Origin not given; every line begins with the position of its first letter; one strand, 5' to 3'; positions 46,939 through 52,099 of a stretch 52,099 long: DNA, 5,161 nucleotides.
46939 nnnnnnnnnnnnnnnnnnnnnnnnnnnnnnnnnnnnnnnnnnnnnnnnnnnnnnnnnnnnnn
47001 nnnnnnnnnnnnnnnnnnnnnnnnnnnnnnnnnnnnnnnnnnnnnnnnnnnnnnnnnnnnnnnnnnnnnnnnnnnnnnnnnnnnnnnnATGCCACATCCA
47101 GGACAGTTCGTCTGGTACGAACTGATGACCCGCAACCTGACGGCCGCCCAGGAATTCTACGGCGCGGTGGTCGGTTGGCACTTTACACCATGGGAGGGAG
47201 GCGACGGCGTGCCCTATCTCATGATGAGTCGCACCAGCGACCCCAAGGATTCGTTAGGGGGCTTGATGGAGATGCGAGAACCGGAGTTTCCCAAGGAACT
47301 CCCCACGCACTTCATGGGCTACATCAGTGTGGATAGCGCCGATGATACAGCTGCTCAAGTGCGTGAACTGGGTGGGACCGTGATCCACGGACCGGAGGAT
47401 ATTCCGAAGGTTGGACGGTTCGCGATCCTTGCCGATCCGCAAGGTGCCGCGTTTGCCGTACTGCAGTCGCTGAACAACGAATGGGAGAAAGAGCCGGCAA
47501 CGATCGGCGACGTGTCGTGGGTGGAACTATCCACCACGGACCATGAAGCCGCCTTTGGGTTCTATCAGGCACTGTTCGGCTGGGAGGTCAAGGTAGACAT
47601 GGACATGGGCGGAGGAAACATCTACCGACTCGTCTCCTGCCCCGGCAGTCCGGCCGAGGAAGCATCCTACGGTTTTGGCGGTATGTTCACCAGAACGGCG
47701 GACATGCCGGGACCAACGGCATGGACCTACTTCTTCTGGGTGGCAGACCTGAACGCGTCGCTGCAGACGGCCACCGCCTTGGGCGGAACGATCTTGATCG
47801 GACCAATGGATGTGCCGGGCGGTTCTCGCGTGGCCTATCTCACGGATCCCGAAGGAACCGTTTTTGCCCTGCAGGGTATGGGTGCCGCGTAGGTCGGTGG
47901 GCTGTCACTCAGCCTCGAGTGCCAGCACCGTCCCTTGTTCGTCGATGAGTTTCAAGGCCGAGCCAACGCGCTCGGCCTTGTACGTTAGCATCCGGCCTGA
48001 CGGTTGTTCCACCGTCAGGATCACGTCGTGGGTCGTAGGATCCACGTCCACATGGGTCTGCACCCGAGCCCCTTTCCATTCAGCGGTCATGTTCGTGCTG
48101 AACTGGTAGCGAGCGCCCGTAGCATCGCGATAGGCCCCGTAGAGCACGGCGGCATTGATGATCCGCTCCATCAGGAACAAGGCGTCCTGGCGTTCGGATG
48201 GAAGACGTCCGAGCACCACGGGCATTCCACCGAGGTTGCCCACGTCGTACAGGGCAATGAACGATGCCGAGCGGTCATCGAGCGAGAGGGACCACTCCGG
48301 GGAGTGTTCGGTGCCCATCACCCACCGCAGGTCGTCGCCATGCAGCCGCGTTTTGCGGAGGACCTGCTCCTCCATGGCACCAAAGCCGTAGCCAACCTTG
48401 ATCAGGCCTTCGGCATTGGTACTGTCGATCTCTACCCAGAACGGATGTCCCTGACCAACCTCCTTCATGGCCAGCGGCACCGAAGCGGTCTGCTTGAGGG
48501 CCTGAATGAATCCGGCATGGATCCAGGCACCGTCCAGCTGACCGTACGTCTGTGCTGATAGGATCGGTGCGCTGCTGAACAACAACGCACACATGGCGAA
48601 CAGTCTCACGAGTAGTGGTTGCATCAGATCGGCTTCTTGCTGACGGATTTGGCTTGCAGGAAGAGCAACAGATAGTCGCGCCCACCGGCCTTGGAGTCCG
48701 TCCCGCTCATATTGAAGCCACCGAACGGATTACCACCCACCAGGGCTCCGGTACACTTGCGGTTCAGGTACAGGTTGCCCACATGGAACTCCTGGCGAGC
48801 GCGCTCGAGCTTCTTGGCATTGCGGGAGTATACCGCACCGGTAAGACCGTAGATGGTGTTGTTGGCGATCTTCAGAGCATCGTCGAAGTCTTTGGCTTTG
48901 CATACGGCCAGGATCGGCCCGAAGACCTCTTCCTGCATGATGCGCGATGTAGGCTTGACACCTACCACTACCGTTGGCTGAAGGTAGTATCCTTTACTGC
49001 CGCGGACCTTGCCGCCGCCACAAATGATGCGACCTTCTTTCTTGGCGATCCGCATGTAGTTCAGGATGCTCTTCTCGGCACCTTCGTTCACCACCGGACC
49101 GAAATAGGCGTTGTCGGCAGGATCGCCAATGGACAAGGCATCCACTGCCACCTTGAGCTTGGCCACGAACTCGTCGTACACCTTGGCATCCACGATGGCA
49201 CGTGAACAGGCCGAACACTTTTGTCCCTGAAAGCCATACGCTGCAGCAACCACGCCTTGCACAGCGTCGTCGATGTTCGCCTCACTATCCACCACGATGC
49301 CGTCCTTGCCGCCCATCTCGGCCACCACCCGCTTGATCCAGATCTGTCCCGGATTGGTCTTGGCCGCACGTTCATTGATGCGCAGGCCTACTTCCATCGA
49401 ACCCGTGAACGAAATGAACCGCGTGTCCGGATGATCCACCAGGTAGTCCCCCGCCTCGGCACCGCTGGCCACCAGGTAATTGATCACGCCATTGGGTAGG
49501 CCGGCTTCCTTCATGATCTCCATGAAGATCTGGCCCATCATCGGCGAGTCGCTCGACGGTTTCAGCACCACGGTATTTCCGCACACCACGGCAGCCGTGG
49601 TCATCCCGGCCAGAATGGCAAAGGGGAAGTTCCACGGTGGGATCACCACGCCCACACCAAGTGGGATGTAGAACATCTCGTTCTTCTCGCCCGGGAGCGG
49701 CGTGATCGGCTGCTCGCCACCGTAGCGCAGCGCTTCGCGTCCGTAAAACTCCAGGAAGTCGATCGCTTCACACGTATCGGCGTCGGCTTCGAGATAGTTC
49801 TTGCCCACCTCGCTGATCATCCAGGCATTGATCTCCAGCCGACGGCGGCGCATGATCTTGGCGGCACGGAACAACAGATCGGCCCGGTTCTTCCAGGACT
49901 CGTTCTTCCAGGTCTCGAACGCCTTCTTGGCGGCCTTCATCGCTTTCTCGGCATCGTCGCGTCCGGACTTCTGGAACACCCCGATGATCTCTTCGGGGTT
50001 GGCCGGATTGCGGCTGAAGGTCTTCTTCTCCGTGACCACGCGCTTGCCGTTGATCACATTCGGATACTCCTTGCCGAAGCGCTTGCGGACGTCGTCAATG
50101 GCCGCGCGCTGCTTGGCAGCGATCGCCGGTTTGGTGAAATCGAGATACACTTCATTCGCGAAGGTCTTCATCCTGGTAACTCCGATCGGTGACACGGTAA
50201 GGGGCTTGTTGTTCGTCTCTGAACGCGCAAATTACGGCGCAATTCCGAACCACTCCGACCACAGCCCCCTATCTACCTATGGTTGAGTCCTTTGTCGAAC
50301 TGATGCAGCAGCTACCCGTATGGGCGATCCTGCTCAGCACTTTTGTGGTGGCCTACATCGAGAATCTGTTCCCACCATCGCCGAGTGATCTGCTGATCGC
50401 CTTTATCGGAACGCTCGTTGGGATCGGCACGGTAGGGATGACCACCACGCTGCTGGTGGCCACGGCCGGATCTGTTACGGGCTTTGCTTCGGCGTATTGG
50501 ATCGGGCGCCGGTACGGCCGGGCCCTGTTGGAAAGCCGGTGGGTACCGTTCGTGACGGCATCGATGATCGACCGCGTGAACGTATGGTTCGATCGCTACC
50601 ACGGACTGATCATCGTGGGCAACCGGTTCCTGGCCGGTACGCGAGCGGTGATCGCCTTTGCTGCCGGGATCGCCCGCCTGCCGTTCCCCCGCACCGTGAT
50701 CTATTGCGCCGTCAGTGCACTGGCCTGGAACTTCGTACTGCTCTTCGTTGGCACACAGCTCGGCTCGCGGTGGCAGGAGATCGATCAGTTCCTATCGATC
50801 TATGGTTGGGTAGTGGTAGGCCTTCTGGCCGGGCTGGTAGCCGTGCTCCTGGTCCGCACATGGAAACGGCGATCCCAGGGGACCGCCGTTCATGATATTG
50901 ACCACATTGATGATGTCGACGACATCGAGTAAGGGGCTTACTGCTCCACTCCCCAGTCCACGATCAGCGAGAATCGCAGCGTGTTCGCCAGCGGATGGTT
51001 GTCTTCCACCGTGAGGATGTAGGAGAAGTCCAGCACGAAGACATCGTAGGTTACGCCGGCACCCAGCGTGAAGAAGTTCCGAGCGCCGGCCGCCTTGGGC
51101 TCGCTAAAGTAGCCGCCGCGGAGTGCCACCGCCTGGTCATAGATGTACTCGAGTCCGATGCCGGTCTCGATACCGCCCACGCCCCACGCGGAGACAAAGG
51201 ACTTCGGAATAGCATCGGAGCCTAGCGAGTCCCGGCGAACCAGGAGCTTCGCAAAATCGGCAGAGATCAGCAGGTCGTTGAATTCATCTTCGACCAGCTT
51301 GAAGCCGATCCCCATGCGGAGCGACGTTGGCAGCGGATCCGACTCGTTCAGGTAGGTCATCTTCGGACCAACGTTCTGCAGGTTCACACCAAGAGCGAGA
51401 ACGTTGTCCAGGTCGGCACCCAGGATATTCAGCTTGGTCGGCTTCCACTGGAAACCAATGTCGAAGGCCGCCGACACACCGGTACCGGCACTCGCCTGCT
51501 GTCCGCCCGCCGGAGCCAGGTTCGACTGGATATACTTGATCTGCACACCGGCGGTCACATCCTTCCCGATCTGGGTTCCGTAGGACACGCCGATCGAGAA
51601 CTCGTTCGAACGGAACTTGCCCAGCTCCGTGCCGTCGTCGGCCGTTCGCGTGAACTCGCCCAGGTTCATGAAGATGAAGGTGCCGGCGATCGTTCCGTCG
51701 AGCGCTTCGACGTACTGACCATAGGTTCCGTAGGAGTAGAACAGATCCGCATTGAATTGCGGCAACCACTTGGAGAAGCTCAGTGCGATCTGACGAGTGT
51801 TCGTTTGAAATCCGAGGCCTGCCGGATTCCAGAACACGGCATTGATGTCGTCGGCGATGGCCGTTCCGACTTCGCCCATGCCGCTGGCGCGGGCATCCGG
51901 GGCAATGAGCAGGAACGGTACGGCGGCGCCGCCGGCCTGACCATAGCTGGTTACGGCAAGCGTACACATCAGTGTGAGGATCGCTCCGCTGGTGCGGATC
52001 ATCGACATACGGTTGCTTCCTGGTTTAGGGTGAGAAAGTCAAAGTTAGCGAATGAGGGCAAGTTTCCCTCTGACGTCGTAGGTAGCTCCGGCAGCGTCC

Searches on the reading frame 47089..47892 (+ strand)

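Call 78: search_protein_families(library=pfam, proteins=[window:47089-47892:+], max_evalue=0.01)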
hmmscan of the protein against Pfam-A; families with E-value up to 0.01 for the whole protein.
window:47089-47892:+ (267 aa): 3 families
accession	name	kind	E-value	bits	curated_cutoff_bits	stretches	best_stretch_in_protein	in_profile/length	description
PF00903.31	Glyoxalase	-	6.1e-17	62.6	20.6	2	143-259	3-119/121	Glyoxalase/Bleomycin resistance protein/Dioxygenase superfamily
PF18029.7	Glyoxalase_6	-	1.6e-16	61.3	23.6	2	145-261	2-105/106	Glyoxalase-like domain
PF22677.2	Ble-like_N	-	2.3e-11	43.7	24.5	2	144-174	4-33/41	Bleomycin resistance protein-like N-terminal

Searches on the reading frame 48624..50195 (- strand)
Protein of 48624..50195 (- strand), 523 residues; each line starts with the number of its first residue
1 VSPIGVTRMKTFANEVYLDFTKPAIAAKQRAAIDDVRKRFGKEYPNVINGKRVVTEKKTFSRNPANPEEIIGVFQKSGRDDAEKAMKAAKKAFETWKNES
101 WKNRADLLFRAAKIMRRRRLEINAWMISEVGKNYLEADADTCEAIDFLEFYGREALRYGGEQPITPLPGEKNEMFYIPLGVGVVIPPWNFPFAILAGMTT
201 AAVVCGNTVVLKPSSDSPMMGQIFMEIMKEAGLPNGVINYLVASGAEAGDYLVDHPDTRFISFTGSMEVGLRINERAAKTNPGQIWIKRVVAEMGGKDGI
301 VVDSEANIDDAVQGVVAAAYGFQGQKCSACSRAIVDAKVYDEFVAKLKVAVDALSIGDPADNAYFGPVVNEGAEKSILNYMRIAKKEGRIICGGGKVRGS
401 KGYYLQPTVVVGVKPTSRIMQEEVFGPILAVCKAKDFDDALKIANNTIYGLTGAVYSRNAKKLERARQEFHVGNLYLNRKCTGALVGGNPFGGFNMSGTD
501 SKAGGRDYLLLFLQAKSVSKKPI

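Call 78: search_protein_families(library=pfam, proteins=[window:48624-50195:-], max_evalue=0.01)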
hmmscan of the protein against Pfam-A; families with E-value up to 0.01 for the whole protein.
window:48624-50195:- (523 aa): 1 family
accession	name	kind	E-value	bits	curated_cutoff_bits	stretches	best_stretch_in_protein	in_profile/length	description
PF00171.27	Aldedh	-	6.8e-144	480.3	23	1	59-518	9-461/461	Aldehyde dehydrogenase family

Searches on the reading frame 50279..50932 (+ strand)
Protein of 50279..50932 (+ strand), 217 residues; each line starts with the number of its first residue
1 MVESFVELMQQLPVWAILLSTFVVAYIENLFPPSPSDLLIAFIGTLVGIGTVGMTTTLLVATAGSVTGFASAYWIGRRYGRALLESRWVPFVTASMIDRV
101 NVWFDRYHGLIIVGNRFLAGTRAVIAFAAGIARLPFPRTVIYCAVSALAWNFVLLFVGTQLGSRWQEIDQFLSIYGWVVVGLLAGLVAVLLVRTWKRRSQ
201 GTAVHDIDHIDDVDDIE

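Call 97: search_protein_families(library=pfam, proteins=[window:50279-50932:+], max_evalue=0.001)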
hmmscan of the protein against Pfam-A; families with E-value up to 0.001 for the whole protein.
window:50279-50932:+ (217 aa): 1 family
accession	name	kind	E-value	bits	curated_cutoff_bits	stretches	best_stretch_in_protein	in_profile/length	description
PF09335.16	VTT_dom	-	1.9e-15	57.8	33.9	1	35-159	2-122/123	VTT domain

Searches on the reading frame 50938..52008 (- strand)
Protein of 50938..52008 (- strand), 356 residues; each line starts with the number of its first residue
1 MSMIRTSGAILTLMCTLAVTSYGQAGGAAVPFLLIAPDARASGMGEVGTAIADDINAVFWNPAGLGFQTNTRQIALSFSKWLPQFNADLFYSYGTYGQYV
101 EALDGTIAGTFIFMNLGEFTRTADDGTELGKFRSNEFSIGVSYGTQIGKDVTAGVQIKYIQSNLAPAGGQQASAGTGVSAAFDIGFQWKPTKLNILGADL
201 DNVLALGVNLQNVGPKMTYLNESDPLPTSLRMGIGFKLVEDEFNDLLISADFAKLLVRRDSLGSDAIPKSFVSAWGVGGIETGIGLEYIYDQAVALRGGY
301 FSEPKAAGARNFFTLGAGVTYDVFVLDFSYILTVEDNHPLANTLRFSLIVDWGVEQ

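Call 78: search_protein_families(library=pfam, proteins=[window:50938-52008:-], max_evalue=0.01)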
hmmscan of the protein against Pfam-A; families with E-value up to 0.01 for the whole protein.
window:50938-52008:- (356 aa): 2 families
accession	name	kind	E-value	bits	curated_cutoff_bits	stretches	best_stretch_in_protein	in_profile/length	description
PF19572.5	PorV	-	1.3e-33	117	27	1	28-258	11-239/243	Type IX secretion system protein PorV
PF03349.22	Toluene_X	-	0.0036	16.3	29.7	0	17-89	2-70/421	Outer membrane protein transport protein (OMPP1/FadL/TodX)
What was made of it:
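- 50938..52008 (-): Context: a PorV homologue, the T9SS shuttle protein of the host. Pfam PorV at E 1.3e-33 and 117 bits against a cutoff of 27 (call 78).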
